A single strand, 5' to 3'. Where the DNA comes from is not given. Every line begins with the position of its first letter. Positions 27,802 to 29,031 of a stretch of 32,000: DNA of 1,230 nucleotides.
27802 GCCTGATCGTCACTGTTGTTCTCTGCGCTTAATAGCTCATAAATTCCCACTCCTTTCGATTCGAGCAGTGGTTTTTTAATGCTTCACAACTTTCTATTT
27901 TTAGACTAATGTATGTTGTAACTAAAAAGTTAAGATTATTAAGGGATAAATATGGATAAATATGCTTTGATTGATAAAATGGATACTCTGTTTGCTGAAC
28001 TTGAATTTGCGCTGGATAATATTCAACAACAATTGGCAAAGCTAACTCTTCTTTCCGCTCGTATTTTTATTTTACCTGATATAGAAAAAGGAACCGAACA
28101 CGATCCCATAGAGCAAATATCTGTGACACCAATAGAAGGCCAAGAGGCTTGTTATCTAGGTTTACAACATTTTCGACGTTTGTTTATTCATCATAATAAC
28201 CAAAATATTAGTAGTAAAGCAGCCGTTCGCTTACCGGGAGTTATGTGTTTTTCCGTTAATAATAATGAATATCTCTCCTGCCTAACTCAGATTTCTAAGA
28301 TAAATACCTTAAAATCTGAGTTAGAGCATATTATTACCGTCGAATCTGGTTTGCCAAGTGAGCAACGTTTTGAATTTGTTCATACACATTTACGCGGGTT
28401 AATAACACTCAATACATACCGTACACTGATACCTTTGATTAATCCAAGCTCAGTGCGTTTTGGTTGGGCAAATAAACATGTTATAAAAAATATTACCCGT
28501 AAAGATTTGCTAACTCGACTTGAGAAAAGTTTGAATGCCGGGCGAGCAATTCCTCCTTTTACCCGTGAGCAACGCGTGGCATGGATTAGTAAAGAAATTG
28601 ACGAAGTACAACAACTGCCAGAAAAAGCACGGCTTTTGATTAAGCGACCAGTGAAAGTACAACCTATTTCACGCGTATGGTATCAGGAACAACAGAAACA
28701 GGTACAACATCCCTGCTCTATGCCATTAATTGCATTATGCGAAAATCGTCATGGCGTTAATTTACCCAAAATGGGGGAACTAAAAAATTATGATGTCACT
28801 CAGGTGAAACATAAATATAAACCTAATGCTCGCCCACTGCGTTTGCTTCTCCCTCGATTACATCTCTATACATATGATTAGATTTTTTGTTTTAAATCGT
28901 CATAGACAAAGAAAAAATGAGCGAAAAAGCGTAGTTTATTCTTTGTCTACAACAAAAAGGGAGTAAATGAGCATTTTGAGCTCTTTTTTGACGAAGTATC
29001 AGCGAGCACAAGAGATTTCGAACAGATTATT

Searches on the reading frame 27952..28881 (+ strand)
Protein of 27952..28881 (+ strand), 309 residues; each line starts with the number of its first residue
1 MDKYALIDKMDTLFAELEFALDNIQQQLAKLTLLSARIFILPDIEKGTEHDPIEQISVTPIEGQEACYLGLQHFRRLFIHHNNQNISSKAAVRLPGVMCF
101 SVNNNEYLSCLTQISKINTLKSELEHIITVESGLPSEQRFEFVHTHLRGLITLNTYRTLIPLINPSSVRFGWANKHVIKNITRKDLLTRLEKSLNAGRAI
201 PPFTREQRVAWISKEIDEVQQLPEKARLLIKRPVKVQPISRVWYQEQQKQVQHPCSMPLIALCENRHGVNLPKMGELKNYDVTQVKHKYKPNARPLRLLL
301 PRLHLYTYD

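Call 10: find_related_loci(query=window:27952-28881:+, collection=genome_contigs, flank=10000)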
Query window:27952-28881:+ (309 aa) in genome_contigs; peptide patterns used: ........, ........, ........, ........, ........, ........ (x = any residue, [..] = any of these).
246 stretches matched a pattern; 195 encode a relative of the query (tblastn E <= 1e-3); the best 80 are kept; 80 distinct loci.
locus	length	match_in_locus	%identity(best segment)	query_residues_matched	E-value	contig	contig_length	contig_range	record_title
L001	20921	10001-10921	71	1-307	7e-151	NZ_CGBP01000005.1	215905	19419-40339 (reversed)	Yersinia similis strain Y228, whole genome shotgun sequence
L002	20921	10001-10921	71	1-307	1e-149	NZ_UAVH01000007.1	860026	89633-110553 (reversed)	Yersinia pestis strain NCTC5923, whole genome shotgun sequence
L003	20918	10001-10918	69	1-306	3e-144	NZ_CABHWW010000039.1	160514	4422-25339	Yersinia alsatica strain IP38850, whole genome shotgun sequence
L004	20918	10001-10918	68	1-306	3e-144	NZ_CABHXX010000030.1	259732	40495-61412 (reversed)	Yersinia thracica strain IP34646, whole genome shotgun sequence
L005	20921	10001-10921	68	1-307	5e-144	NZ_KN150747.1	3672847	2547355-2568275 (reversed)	Yersinia ruckeri ATCC 29473 scaffold1, whole genome shotgun sequence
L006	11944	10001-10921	68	1-307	7e-144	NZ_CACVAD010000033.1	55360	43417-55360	Yersinia artesiana strain IP42281, whole genome shotgun sequence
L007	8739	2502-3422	68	1-307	1e-143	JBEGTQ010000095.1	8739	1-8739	MAG: Pseudomonadota bacterium isolate providencecreek_2019_sw_WHONDRS-S19S_0007_B_bin.24 scaffold_943494, whole genome s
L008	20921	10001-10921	68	1-307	5e-143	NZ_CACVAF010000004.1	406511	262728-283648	Yersinia vastinensis strain IP38594, whole genome shotgun sequence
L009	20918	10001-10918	68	1-306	4e-142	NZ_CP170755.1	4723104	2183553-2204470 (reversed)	Yersinia sp. HM-2024 strain NZRM4767 chromosome, complete genome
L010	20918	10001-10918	67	1-306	2e-142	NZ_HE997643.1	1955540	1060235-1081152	Yersinia massiliensis CCUG 53443, whole genome shotgun sequence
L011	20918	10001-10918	68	1-306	2e-142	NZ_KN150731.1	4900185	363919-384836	Yersinia frederiksenii ATCC 33641 scaffold1, whole genome shotgun sequence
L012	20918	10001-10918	67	1-306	1e-141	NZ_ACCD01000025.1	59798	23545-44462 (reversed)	Yersinia rohdei ATCC 43380 contig00026, whole genome shotgun sequence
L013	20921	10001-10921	67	1-307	2e-141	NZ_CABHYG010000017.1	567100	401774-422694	Yersinia proxima strain IP37424, whole genome shotgun sequence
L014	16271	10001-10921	67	1-307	1e-139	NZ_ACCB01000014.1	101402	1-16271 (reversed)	Yersinia aldovae ATCC 35236 contig00019, whole genome shotgun sequence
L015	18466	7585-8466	68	1-294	6e-138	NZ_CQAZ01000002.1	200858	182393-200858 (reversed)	Yersinia pekkanenii strain A125KOH2, whole genome shotgun sequence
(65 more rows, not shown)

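Call 13: find_encoding_contigs(protein=window:27952-28881:+, flank=10000, max_places=6)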
Protein window:27952-28881:+ (309 aa): 1 contig read that carries it; 1 place shown.
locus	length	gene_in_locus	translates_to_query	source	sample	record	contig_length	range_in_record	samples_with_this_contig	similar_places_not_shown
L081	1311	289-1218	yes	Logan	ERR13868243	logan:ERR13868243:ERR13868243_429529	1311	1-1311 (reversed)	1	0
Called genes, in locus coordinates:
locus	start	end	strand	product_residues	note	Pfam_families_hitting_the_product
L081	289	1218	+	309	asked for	PF05472:Ter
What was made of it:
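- Tried and rejected: Tus was found only on a 1.3-kb read-assembly contig (call 13).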

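Call 36: search_protein_families(library=pfam, proteins=[window:27952-28881:+], max_evalue=0.001)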
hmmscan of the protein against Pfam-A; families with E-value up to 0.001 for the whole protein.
window:27952-28881:+ (309 aa): 1 family
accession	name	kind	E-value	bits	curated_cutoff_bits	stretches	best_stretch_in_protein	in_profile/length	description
PF05472.16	Ter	-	6.1e-128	426.4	22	1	10-306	2-296/296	DNA replication terminus site-binding protein (Ter protein)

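Call 54: find_homologous_proteins(query=window:27952-28881:+, max_evalue=1e-60)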
Query window:27952-28881:+ (309 aa): 1415 proteins with E <= 1e-60 among 2618 candidates; the best 120 are listed.
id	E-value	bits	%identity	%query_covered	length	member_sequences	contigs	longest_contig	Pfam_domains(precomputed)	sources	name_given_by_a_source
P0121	5.5e-205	697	100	100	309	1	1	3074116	PF05472.17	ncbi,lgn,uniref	ncbi:DNA replication terminus site-binding protein [Candidatus Fukatsuia endosymbiont of Tuberolachn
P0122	8.5e-149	513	73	99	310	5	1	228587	PF05472.17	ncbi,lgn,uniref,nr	ncbi:DNA replication terminus site-binding protein [Yersinia nurmii]|uniref:DNA replication terminus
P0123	9.0e-147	506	72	95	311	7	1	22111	PF05472.17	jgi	-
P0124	5.8e-143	494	71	99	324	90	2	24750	PF05472.17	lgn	-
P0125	9.1e-141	486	68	95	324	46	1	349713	PF05472.17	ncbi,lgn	-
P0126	2.4e-140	485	70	99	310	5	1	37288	PF05472.17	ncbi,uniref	ncbi:DNA replication terminus site-binding protein [Yersinia sp. 1252 StPb PI]|uniref:DNA replicatio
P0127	2.5e-140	485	68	99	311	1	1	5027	PF05472.17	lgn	-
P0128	2.9e-140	485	70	99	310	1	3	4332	PF05472.17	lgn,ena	-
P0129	3.1e-140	485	70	99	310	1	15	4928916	PF05472.17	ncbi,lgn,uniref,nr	ncbi:DNA replication terminus site-binding protein [Yersinia intermedia]|uniref:DNA replication term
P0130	3.3e-140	485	69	99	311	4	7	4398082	PF05472.17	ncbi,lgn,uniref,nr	ncbi:DNA replication terminus site-binding protein [Yersinia aleksiciae]|uniref:DNA replication term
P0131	3.4e-140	484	70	99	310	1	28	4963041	PF05472.17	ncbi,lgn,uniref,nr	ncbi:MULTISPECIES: DNA replication terminus site-binding protein [Yersinia]|uniref:DNA replication t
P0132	3.6e-140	484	70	99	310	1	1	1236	PF05472.17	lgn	-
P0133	5.8e-140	484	70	99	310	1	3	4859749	PF05472.17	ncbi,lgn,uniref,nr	ncbi:DNA replication terminus site-binding protein [Yersinia intermedia]|uniref:DNA replication term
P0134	6.9e-140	483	70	99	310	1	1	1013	PF05472.17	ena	-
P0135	7.3e-140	483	70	99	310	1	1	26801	PF05472.17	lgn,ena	-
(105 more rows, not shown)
